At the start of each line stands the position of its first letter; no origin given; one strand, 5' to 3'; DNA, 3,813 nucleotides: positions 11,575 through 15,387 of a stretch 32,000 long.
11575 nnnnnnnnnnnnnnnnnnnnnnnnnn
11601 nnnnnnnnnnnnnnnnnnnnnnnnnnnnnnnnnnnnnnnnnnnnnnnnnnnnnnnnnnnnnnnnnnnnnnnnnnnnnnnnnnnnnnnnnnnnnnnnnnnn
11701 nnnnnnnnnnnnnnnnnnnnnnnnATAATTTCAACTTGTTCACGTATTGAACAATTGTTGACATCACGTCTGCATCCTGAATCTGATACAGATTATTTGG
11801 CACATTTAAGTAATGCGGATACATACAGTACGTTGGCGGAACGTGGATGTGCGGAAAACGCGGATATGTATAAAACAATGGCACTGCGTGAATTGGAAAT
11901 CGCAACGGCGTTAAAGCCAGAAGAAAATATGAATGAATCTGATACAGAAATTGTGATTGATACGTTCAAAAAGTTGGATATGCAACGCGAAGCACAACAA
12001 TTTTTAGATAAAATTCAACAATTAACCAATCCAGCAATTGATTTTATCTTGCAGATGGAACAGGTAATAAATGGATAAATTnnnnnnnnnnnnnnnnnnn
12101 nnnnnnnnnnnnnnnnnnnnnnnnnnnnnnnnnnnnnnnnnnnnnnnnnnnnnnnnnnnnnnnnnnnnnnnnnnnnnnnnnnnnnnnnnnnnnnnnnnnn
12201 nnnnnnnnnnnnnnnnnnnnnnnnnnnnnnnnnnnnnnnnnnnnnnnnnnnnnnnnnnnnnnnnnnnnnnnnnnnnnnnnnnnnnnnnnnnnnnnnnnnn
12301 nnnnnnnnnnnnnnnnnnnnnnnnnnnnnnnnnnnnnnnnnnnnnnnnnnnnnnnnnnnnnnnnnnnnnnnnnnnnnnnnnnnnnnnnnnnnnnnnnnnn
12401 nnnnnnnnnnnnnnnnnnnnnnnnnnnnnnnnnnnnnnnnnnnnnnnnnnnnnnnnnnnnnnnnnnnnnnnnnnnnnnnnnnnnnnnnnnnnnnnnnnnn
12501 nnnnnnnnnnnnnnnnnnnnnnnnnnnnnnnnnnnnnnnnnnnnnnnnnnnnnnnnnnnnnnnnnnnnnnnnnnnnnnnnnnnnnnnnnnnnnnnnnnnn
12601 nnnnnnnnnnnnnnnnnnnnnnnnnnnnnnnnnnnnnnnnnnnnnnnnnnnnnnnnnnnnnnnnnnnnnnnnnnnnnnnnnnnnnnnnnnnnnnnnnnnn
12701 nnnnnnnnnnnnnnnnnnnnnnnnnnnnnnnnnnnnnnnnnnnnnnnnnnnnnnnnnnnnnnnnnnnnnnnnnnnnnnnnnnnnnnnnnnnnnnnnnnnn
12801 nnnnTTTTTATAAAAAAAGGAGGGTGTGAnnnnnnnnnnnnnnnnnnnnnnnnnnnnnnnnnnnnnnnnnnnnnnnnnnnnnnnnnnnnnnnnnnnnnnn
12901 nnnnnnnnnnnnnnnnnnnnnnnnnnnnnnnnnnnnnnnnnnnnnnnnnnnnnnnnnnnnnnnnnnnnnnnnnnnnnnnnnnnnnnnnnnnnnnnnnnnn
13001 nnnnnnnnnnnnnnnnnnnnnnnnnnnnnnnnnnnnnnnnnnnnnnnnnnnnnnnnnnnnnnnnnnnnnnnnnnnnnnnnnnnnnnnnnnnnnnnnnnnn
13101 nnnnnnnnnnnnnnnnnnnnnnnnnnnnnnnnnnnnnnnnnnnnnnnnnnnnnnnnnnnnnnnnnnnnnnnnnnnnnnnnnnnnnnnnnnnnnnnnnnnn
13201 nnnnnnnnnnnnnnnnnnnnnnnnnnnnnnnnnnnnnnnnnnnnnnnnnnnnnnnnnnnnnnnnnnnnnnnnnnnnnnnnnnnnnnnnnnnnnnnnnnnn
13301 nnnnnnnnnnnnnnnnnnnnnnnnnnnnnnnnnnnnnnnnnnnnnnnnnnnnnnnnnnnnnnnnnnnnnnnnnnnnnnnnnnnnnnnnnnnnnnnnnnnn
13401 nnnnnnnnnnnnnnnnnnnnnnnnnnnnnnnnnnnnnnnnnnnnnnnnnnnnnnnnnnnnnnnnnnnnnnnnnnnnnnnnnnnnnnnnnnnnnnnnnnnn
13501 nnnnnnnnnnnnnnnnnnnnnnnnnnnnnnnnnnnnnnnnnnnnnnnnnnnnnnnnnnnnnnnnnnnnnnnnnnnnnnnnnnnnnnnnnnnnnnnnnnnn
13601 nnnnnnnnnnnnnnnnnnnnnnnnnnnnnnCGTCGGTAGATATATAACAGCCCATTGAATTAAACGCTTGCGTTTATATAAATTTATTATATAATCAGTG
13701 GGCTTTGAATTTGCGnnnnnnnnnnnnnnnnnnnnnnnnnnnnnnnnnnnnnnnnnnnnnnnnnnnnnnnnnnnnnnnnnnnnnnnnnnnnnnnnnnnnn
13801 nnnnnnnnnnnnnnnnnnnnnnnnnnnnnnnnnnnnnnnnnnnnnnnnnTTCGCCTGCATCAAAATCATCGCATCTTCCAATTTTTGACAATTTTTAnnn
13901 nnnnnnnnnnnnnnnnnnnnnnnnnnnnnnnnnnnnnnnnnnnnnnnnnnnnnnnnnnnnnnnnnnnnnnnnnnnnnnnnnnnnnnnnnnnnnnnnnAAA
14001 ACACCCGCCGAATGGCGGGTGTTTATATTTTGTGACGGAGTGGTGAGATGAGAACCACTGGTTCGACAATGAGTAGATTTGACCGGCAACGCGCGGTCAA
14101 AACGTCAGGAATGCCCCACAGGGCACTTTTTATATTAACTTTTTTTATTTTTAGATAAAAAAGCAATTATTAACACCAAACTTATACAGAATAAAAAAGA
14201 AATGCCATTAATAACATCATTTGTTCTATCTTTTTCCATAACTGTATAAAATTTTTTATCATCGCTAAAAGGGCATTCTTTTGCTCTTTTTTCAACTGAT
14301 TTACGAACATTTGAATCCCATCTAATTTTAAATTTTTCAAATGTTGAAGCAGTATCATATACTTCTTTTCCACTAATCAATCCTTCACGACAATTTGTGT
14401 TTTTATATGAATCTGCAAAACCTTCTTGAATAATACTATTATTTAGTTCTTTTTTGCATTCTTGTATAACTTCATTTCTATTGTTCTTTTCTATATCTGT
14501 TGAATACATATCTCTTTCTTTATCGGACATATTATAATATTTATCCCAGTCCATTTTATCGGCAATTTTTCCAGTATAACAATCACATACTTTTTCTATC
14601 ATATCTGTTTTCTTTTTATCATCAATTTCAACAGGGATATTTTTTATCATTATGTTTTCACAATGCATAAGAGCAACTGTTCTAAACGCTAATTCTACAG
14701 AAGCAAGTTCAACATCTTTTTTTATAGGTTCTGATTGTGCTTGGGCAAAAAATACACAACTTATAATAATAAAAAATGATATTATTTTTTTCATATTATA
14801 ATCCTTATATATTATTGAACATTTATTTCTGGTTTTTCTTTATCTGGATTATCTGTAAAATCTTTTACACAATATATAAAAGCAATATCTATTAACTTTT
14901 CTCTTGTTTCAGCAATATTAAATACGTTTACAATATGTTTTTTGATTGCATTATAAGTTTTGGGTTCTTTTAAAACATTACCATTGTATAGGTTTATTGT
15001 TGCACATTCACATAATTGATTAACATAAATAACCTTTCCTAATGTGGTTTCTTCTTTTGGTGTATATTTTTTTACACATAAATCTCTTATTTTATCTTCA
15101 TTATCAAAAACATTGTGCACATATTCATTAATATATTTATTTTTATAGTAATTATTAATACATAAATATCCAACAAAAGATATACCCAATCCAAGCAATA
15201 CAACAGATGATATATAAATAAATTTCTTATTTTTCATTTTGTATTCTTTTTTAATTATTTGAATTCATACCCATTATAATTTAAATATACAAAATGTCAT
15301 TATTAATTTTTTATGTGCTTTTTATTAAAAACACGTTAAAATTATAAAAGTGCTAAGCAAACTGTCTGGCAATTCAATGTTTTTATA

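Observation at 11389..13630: Tandem triplet of paralogous proteins built from a duplicated Cys-bracketed module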

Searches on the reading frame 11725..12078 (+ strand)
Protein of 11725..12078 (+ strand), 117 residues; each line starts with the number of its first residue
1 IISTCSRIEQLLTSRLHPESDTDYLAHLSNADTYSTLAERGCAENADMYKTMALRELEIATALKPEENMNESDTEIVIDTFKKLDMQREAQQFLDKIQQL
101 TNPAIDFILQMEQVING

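Call 53: search_protein_families(library=pfam, proteins=[window:11725-12078:+], max_evalue=1)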
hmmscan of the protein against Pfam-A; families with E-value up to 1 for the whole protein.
window:11725-12078:+ (117 aa): 2 families
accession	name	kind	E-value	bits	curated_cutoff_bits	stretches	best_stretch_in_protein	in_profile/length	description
PF00637.26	Clathrin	-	0.053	13.7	29.6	1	70-107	6-46/143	Region in Clathrin and VPS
PF11902.13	DUF3422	-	0.054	13.1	25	1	47-102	196-250/418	Protein of unknown function (DUF3422)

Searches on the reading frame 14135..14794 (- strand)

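Call 5: search_protein_families(library=pfam, proteins=[window:14135-14794:-], max_evalue=1)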
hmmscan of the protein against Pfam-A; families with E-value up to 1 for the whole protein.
window:14135-14794:- (219 aa): 1 family
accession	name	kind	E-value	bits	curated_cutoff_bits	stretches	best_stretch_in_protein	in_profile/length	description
PF03869.20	Arc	-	0.21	11.9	20.4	1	149-173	1-25/50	Arc-like DNA binding domain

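Call 17: search_protein_families(library=ncbifam, proteins=[window:14135-14794:-], max_evalue=0.1)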
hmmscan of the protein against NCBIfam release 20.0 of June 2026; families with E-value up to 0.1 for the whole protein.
window:14135-14794:- (219 aa): 1 family
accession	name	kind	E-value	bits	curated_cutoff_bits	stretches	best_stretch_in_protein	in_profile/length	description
NF050799.1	TA_anti_VapB_Sulfo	equivalog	0.015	15.8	60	0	153-173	15-35/69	type II toxin-antitoxin system VapB family antitoxin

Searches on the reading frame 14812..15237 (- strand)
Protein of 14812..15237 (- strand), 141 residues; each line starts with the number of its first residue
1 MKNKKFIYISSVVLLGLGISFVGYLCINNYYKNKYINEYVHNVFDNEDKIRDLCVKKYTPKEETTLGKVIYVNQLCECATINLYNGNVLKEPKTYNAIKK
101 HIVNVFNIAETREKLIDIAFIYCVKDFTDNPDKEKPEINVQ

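Call 5: search_protein_families(library=pfam, proteins=[window:14812-15237:-], max_evalue=1)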
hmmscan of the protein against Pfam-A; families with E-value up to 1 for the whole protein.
window:14812-15237:- (141 aa): 3 families
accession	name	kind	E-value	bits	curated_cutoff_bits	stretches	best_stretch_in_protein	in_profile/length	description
PF11337.13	DUF3139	-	0.015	16.3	27.3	1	6-71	3-73/83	Protein of unknown function (DUF3139)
PF25447.1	RING_ZNF598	-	0.022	15.5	27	1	47-91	30-74/90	ZNF598 RING finger domain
PF10008.16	DUF2251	-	0.062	14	25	0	110-135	30-55/94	Uncharacterized protein conserved in bacteria (DUF2251)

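Call 17: search_protein_families(library=ncbifam, proteins=[window:14812-15237:-], max_evalue=0.1)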
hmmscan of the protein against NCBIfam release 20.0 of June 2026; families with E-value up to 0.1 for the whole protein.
window:14812-15237:- (141 aa): 0 families
